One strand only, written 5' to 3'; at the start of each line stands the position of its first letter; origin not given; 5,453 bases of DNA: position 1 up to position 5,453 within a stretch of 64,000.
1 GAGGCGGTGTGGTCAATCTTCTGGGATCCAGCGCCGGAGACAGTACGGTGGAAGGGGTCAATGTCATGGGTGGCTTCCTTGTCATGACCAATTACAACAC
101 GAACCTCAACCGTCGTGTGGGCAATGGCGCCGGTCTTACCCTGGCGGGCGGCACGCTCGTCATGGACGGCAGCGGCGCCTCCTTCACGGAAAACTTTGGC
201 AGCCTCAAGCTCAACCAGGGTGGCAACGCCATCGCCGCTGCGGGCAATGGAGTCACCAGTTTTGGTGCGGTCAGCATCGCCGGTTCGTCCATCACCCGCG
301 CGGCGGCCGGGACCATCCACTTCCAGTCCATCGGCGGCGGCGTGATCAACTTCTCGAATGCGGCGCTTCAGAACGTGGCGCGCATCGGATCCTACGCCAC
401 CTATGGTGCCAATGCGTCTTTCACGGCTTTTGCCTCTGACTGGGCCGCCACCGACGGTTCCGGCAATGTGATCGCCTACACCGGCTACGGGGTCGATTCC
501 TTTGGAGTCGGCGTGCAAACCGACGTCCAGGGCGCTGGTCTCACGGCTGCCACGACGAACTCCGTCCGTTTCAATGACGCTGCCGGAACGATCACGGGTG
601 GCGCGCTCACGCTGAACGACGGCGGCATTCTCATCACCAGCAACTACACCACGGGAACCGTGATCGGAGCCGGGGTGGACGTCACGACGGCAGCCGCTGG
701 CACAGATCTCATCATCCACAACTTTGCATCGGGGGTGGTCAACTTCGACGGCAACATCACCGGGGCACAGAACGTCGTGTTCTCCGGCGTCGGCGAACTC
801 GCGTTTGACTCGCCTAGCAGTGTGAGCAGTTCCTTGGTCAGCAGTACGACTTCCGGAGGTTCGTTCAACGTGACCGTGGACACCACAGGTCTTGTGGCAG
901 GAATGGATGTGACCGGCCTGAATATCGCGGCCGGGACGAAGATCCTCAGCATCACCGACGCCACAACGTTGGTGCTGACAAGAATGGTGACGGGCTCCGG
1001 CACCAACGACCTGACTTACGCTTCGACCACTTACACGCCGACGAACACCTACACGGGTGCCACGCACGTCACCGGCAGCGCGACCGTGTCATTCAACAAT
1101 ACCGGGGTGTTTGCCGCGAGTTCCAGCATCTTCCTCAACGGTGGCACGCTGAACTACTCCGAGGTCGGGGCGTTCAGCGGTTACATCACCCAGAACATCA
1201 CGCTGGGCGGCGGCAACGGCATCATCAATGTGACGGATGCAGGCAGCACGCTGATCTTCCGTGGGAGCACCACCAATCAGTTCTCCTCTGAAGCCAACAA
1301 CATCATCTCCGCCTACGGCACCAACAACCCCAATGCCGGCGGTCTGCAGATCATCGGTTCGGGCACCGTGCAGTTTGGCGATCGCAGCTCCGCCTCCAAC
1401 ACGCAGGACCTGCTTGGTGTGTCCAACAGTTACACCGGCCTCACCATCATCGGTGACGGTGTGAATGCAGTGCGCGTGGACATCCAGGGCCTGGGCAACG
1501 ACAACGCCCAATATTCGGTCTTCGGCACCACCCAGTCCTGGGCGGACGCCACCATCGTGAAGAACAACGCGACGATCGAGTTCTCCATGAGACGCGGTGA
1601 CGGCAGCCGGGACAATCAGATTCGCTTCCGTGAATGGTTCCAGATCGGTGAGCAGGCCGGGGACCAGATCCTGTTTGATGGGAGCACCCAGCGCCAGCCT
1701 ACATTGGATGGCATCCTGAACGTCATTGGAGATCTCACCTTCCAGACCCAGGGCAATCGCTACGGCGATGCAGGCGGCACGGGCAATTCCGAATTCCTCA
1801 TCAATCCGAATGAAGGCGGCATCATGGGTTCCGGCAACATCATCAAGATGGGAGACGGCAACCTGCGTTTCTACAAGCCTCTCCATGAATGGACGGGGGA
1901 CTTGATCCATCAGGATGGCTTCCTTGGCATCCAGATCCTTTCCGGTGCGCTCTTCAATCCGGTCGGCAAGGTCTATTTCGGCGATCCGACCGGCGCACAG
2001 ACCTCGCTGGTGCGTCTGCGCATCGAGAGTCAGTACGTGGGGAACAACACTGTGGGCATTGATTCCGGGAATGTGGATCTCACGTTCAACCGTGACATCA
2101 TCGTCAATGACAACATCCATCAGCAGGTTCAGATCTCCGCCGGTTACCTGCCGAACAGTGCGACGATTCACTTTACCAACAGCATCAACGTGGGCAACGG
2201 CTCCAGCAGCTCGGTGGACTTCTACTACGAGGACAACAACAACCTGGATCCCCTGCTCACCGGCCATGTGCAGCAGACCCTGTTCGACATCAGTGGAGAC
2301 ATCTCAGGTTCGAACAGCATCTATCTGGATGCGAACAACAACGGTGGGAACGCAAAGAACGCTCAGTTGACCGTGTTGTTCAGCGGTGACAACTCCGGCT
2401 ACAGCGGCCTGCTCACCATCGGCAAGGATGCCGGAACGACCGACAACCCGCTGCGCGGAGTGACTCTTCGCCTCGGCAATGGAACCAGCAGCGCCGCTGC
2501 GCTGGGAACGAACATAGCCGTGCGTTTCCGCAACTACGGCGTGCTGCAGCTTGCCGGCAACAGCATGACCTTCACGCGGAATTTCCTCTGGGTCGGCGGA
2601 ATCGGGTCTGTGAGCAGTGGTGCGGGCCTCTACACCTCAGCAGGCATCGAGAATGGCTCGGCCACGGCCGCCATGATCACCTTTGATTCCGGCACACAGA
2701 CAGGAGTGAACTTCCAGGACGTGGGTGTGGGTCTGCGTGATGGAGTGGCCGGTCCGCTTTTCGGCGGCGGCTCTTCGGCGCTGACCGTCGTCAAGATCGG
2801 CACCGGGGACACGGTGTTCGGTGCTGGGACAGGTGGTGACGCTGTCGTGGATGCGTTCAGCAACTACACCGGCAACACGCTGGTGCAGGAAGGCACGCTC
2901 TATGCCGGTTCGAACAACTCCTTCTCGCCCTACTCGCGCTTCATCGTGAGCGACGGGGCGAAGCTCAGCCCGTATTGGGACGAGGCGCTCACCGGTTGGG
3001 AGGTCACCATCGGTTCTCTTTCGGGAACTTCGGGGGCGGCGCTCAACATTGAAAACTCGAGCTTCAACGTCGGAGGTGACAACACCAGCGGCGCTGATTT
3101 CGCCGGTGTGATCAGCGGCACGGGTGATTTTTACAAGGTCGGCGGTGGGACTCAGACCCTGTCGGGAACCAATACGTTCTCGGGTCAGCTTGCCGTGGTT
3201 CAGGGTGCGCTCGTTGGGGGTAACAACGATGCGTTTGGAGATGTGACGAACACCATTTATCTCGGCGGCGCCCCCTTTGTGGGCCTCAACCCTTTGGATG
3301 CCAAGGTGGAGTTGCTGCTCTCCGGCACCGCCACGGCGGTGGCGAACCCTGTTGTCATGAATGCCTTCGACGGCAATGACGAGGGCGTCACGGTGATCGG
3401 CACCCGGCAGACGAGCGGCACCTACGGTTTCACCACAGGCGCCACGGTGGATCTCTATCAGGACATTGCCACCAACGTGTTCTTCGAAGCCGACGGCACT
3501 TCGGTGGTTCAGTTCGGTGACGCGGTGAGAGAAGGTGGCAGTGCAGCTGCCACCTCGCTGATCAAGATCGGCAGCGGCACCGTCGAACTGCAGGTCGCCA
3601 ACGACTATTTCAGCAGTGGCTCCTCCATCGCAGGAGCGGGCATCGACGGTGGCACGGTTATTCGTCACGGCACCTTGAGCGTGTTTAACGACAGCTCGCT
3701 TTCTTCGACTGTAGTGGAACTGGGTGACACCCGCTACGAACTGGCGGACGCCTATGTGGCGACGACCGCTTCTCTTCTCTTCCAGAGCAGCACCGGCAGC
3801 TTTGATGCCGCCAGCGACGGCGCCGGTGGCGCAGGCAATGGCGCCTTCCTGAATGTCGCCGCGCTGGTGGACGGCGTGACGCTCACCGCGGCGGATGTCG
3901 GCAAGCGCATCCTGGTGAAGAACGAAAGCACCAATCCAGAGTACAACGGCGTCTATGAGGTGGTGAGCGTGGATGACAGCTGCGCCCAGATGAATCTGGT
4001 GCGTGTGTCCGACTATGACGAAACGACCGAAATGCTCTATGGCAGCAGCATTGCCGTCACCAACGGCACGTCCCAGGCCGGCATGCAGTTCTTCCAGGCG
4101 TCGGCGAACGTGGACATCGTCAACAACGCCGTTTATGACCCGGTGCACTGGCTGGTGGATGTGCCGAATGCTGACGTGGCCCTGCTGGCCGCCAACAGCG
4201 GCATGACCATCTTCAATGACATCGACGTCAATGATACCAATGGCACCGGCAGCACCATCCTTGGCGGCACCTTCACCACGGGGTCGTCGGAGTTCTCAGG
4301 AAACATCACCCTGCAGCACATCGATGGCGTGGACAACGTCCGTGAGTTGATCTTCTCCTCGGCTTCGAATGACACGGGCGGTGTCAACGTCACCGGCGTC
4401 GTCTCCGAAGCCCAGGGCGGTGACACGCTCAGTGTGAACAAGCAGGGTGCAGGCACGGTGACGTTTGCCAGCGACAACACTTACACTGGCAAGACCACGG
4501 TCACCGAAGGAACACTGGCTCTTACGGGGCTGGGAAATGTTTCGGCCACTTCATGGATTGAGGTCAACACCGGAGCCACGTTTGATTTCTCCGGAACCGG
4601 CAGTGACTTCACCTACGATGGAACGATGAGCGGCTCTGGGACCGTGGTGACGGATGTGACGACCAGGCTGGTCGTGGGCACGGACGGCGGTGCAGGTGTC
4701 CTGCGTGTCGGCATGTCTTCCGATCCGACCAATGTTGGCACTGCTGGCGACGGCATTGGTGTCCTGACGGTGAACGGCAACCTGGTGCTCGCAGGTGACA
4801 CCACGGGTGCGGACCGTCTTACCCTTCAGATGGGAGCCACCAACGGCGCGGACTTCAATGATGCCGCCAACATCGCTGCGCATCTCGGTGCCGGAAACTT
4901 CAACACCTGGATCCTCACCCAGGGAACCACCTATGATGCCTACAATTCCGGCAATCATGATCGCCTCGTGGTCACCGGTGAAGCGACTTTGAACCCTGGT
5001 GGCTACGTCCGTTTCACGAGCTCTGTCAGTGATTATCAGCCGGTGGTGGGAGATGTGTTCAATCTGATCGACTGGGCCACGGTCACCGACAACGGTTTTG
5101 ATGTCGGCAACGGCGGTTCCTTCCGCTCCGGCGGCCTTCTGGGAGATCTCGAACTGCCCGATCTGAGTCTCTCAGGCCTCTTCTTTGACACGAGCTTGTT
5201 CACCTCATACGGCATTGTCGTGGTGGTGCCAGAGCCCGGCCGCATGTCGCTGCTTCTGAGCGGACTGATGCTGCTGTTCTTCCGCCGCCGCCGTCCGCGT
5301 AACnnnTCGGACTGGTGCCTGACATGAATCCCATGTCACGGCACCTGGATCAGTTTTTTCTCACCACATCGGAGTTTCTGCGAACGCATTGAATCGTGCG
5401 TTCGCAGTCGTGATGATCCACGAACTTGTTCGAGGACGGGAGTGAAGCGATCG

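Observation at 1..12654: PEP-CTERM giant protein next to its own four-pseudopilin cassette: candidate dedicated tip-complex/cargo export pair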

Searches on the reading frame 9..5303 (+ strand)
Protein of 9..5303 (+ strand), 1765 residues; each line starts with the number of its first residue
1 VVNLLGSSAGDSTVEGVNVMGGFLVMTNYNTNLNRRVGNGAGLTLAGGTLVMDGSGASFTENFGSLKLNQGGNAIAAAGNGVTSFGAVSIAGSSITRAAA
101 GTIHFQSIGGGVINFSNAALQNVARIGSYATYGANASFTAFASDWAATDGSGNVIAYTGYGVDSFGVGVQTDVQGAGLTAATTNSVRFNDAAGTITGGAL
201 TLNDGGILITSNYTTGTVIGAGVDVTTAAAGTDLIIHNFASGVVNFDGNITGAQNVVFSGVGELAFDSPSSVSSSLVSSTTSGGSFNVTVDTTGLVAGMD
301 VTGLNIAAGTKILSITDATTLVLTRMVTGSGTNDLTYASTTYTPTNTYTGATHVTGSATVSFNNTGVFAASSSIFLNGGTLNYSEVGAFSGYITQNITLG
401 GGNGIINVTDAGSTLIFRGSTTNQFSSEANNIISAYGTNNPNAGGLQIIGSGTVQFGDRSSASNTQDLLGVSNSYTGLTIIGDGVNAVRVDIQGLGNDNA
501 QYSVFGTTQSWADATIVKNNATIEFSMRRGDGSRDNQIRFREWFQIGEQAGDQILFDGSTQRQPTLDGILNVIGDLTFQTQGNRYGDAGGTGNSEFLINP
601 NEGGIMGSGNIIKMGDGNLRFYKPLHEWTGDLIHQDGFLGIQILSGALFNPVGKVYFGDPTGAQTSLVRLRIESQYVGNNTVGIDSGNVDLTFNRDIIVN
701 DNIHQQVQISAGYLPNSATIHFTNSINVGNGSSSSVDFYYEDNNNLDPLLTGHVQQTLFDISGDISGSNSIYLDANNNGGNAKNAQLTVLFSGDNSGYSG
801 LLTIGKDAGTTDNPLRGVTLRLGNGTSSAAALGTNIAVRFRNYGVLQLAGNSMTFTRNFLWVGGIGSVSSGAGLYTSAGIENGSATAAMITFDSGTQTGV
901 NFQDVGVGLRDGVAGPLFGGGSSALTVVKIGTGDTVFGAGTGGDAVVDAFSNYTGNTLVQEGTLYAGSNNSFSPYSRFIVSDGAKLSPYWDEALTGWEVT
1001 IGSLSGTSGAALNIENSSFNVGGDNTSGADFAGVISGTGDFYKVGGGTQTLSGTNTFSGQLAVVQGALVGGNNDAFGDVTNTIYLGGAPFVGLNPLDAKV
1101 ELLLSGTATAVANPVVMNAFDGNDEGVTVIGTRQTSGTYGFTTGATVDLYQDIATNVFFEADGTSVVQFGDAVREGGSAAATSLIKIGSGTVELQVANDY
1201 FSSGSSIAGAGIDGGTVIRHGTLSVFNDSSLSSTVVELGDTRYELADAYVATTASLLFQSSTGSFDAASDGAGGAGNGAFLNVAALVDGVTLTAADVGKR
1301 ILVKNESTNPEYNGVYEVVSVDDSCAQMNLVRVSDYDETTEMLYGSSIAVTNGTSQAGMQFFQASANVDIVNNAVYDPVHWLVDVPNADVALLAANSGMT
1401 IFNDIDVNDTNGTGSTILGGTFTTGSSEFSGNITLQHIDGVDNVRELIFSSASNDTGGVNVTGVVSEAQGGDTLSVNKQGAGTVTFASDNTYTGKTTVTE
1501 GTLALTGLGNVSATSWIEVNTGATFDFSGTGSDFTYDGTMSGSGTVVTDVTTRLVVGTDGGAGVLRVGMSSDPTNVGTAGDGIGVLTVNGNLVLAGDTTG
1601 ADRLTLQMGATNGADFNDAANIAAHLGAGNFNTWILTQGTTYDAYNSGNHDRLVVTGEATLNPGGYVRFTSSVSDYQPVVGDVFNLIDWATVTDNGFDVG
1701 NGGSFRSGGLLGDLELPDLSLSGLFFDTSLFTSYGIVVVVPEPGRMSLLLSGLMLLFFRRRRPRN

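Call 6: search_protein_families(library=ncbifam, proteins=[window:9-5303:+], max_evalue=0.01)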
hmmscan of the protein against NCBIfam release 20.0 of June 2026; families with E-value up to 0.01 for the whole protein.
window:9-5303:+ (1765 aa): 2 families
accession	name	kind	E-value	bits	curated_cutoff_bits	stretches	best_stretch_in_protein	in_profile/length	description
TIGR02601.1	autotrns_rpt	repeat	5.2e-12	45.3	19.85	2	1475-1505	1-31/32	beta strand repeat protein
TIGR02595.1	PEP_CTERM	domain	0.00029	21.5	16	1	1740-1763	1-24/24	PEP-CTERM sorting domain-containing protein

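Call 7: search_protein_families(library=pfam, proteins=[window:9-5303:+], max_evalue=0.01)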
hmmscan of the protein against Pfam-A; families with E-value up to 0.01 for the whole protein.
window:9-5303:+ (1765 aa): 1 family
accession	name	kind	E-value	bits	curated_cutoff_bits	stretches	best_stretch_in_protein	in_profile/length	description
PF12951.13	PATR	-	1.1e-10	41.8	27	2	1477-1505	2-30/30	Passenger-associated-transport-repeat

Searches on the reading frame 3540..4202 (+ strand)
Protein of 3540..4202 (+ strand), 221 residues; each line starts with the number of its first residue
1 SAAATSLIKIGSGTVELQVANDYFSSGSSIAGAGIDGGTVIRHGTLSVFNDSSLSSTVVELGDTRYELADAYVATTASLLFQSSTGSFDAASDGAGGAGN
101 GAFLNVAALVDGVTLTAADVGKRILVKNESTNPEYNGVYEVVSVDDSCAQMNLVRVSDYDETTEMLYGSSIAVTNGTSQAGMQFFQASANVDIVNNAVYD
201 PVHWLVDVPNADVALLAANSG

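Call 84: find_homologous_proteins(query=window:3540-4202:+, max_evalue=0.00001)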
Query window:3540-4202:+: 2731 candidates shared short words with the query, none scored E <= 0.00001.

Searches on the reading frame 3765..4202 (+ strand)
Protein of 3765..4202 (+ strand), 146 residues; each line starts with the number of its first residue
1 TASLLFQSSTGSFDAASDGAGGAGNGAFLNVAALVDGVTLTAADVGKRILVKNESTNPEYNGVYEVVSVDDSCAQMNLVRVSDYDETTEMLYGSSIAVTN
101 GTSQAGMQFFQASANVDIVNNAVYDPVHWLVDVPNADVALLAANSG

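Call 87: search_protein_families(library=phrogs, proteins=[window:3765-4202:+], max_evalue=1)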
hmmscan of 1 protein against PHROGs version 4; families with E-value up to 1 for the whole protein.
window:3765-4202:+ (146 aa): 6 families
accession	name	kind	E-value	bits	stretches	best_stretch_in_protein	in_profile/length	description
phrog_30390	-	unknown function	1.2e-10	41.5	1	29-118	543-628/766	-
phrog_8745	-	tail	4.7e-08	31.8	1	22-114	676-774/1803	tail fiber protein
phrog_2647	-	head and packaging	9.4e-06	25.9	1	32-109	135-203/336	head decoration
phrog_17264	-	unknown function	3.1e-05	24.8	1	34-116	16-87/147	-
phrog_12852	-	unknown function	0.076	13.5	1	47-90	121-162/179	-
phrog_28336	-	unknown function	0.31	12.3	1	57-87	19-46/82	-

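Call 88: search_solved_structures(query=window:3765-4202:+, max_evalue=10)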
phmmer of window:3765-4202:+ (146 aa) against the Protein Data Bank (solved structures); distinct sequences matched with E-value up to 10: 2.
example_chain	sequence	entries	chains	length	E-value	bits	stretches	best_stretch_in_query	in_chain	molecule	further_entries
9efk_AE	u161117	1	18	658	0.0022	21.4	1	8-134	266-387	orf22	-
2f8y_A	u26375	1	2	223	1.1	12.6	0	84-144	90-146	Notch homolog 1, translocation-associated (Drosophila)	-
